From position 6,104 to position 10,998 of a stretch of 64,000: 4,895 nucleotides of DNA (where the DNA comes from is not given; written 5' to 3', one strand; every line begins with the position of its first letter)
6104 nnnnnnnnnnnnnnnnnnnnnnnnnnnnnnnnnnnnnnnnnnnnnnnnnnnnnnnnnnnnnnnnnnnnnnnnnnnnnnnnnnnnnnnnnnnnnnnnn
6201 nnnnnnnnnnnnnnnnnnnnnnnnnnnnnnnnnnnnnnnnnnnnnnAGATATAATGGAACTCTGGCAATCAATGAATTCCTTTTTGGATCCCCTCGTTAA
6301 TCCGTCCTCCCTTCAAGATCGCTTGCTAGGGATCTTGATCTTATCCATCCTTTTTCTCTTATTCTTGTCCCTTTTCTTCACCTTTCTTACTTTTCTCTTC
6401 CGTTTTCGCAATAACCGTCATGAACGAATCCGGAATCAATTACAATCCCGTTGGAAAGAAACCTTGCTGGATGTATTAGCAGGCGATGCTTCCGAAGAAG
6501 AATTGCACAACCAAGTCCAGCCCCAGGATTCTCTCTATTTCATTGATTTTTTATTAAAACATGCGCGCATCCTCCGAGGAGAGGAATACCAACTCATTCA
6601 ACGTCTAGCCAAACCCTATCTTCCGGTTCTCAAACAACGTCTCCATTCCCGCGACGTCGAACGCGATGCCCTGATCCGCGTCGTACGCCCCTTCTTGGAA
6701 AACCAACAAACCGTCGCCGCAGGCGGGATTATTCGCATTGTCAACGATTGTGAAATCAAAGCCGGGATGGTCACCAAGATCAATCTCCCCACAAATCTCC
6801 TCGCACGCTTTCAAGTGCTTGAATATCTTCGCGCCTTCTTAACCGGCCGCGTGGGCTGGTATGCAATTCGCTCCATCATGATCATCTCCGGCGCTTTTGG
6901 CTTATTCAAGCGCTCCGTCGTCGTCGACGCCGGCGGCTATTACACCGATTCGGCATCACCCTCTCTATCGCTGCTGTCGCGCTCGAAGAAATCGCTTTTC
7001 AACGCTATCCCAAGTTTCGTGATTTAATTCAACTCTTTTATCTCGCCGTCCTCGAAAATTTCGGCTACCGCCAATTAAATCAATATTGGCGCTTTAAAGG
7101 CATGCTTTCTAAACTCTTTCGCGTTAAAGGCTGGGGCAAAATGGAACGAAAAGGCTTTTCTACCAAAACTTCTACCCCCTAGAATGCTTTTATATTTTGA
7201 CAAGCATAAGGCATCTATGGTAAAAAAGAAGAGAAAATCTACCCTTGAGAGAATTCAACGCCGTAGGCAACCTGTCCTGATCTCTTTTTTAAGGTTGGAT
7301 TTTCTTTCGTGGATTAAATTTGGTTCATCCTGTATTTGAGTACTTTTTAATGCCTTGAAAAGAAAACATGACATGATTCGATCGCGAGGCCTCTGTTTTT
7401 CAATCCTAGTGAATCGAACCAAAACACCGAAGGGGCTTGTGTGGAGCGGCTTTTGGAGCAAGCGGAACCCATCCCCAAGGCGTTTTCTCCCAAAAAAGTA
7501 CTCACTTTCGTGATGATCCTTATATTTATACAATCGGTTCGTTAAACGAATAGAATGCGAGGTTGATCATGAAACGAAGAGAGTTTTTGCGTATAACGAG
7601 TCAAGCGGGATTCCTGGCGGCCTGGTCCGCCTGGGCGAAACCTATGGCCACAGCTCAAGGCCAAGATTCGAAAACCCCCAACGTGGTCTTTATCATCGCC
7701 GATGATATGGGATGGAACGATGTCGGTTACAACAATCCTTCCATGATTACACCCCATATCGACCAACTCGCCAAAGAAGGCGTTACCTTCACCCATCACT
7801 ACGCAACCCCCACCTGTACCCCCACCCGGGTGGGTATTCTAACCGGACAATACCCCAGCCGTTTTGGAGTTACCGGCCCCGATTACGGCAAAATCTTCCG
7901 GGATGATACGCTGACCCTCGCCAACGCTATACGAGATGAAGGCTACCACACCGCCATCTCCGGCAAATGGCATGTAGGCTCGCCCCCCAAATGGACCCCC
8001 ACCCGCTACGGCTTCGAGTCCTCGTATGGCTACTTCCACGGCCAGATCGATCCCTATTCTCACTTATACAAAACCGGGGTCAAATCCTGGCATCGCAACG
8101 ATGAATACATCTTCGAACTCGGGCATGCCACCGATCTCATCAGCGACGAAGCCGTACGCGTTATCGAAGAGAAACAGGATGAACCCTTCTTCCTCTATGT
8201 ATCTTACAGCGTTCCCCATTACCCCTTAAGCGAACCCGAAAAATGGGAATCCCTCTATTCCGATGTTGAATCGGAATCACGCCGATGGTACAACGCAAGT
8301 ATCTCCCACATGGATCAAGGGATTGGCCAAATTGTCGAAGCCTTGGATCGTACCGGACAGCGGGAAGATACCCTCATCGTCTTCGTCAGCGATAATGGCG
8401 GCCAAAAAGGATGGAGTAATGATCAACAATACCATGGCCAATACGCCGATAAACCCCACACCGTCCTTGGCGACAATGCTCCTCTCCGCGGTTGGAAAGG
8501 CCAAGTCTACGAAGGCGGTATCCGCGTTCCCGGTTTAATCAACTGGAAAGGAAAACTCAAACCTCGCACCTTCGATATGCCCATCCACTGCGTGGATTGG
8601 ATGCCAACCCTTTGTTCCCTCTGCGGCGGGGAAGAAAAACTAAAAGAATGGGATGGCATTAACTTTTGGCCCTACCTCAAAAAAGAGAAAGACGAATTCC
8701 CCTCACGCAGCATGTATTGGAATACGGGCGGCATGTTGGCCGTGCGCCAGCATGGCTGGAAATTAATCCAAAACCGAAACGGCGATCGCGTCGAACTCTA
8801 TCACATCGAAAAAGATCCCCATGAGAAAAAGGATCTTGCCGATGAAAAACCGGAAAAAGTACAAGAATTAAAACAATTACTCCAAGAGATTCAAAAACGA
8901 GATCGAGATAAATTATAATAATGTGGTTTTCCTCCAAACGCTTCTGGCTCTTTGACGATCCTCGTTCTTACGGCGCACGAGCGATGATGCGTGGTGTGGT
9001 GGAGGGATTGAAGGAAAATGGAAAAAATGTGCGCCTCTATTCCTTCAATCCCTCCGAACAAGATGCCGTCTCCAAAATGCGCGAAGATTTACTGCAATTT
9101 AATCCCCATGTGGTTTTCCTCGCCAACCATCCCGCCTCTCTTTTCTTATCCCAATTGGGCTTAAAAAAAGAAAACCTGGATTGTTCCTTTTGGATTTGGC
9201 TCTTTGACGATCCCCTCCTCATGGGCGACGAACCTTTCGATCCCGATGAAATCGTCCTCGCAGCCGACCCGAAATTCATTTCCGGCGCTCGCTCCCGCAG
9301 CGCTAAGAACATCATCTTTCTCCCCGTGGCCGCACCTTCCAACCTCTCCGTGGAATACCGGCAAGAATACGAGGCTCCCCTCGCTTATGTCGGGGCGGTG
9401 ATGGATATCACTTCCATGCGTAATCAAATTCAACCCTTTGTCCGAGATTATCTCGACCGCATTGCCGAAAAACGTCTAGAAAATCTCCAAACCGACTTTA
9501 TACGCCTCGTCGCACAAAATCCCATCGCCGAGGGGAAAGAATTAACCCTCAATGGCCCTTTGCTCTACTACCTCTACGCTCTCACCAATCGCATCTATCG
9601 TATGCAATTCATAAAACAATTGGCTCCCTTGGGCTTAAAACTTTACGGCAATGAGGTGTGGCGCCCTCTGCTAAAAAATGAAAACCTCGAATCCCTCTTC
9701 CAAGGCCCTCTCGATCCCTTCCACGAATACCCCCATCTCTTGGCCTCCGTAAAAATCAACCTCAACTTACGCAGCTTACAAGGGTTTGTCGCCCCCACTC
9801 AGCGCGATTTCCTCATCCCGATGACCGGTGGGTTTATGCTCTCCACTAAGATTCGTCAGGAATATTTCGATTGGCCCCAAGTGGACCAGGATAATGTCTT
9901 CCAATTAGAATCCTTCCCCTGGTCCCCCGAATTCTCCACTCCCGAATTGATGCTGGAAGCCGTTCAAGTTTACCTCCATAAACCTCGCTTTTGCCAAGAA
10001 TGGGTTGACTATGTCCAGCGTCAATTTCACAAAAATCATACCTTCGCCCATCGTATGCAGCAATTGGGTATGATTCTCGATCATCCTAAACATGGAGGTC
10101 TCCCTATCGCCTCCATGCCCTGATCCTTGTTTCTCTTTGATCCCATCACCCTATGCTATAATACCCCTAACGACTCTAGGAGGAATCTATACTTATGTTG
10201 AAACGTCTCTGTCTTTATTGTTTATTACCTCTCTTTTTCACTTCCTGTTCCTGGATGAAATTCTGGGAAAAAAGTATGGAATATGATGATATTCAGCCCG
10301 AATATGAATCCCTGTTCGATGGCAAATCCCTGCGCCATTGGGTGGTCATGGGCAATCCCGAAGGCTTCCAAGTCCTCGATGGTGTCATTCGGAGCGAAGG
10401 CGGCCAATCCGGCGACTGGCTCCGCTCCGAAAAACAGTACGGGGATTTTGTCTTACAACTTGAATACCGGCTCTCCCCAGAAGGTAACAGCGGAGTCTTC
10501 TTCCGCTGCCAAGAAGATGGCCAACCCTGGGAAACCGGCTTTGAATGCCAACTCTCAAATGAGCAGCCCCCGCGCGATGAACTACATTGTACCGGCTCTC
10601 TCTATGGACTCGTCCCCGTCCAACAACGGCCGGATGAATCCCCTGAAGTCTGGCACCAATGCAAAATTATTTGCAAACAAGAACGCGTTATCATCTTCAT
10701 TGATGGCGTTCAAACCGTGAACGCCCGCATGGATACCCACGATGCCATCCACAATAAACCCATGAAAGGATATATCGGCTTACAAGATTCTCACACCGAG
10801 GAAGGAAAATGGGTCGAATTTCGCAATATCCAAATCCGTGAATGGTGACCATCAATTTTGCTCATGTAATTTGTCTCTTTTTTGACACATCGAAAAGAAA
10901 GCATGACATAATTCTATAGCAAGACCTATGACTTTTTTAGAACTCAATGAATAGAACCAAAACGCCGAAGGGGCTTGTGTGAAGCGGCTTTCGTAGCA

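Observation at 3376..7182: Decayed PNAG/cellulose-type exopolysaccharide locus: three adjacent genes each broken by a frameshift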

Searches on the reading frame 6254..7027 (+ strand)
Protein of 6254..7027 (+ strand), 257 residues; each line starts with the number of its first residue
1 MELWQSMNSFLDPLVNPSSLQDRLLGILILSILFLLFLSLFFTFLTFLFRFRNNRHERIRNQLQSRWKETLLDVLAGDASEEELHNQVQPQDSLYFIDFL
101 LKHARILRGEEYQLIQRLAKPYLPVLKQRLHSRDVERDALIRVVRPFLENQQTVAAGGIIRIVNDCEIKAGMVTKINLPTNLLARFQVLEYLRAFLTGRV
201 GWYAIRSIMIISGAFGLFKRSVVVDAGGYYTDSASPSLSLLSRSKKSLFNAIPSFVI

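Call 10: search_protein_families(library=pfam, proteins=[window:6254-7024:+], max_evalue=0.01)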
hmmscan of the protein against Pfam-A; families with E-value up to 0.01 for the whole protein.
window:6254-7024:+ (257 aa): 1 family
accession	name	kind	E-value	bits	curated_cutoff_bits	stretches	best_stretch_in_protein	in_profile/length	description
PF07219.19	HemY_N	-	0.0052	17.3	31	1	25-81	21-77/107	HemY protein N-terminus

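Call 12: find_encoding_contigs(protein=window:6254-7027:+, flank=10000, max_places=10)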
Protein window:6254-7027:+ (257 aa): no gene with exactly this product is on record in the collection.

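Call 32: search_protein_families(library=ncbifam, proteins=[window:6254-6946:+], max_evalue=0.001)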
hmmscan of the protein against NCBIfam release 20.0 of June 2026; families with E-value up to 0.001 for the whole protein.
window:6254-6946:+ (231 aa): 1 family
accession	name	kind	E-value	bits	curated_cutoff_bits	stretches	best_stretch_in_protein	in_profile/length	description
TIGR03111.1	glyc2_xrt_Gpos1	hypoth_equivalog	3.3e-07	29.5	363.95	1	135-226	144-230/439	TIGR03111 family XrtG-associated glycosyltransferase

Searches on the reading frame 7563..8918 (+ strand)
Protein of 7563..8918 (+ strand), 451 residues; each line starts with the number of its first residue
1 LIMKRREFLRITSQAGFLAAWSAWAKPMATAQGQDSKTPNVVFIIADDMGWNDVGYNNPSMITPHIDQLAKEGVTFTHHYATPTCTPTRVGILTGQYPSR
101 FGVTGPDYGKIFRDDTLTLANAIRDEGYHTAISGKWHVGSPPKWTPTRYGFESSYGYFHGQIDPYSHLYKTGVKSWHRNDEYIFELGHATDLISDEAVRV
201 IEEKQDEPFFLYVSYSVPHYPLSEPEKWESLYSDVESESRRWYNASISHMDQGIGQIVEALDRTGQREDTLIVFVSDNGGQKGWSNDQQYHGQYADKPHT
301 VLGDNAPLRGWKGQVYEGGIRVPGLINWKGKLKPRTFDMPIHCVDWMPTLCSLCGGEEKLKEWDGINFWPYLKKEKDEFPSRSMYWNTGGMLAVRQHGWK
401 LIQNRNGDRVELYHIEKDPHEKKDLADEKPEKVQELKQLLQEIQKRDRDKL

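Call 10: search_protein_families(library=pfam, proteins=[window:7563-8918:+], max_evalue=0.01)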
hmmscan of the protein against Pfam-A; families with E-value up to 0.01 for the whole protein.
window:7563-8918:+ (451 aa): 3 families
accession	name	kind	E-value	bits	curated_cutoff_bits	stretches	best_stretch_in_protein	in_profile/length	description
PF00884.28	Sulfatase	-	1.8e-57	195.4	25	1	39-355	1-300/301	Sulfatase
PF01663.27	Phosphodiest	-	8.9e-12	45.7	23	1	42-411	2-331/342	Type I phosphodiesterase / nucleotide pyrophosphatase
PF16347.10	SGSH_C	-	4.8e-09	37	29.3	1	314-444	10-152/154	N-sulphoglucosamine sulphohydrolase, C-terminal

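Call 20: list_cluster_members(proteins=[P0001, P0121, window:7563-8918:+, window:8921-10123:+, window:1950-3119:-])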
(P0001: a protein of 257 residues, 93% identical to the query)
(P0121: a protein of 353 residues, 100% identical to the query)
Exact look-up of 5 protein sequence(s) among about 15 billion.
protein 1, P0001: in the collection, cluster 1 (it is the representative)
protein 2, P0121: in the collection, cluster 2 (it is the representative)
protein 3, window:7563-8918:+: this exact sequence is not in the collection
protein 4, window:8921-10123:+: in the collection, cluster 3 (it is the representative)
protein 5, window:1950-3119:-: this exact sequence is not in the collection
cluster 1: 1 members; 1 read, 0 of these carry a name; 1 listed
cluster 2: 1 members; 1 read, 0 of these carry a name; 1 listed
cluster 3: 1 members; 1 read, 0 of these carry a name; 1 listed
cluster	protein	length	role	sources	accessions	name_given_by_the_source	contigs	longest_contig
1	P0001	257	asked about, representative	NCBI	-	-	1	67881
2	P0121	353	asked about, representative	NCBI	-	-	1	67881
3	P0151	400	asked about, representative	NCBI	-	-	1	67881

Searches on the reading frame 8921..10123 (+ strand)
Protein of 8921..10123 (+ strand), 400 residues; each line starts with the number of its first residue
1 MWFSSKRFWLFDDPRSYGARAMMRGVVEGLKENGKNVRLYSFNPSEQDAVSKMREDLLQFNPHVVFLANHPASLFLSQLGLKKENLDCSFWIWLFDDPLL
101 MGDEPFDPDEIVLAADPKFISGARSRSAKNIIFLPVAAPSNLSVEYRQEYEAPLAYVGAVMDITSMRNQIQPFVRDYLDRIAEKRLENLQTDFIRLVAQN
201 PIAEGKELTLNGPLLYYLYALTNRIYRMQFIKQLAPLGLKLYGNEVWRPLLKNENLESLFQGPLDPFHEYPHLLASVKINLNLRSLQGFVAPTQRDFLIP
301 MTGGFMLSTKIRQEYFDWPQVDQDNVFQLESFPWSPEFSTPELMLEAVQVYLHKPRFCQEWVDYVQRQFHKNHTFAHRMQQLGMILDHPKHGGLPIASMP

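Call 28: search_protein_families(library=pfam, proteins=[window:8921-10123:+], max_evalue=0.001)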
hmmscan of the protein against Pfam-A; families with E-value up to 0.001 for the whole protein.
window:8921-10123:+ (400 aa): 1 family
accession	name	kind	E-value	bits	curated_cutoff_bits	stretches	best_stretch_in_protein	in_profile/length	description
PF13524.12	Glyco_trans_1_2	-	5.2e-10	39.9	25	1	230-382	5-142/144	Glycosyl transferase-like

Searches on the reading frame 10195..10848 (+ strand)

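Call 28: search_protein_families(library=pfam, proteins=[window:10195-10848:+], max_evalue=0.001)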
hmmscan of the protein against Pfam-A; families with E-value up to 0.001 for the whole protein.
window:10195-10848:+ (217 aa): 1 family
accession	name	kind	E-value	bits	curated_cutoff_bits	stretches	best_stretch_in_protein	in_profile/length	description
PF06439.18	3keto-disac_hyd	-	7.1e-42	144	26.8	1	37-215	2-187/187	3-keto-disaccharide hydrolase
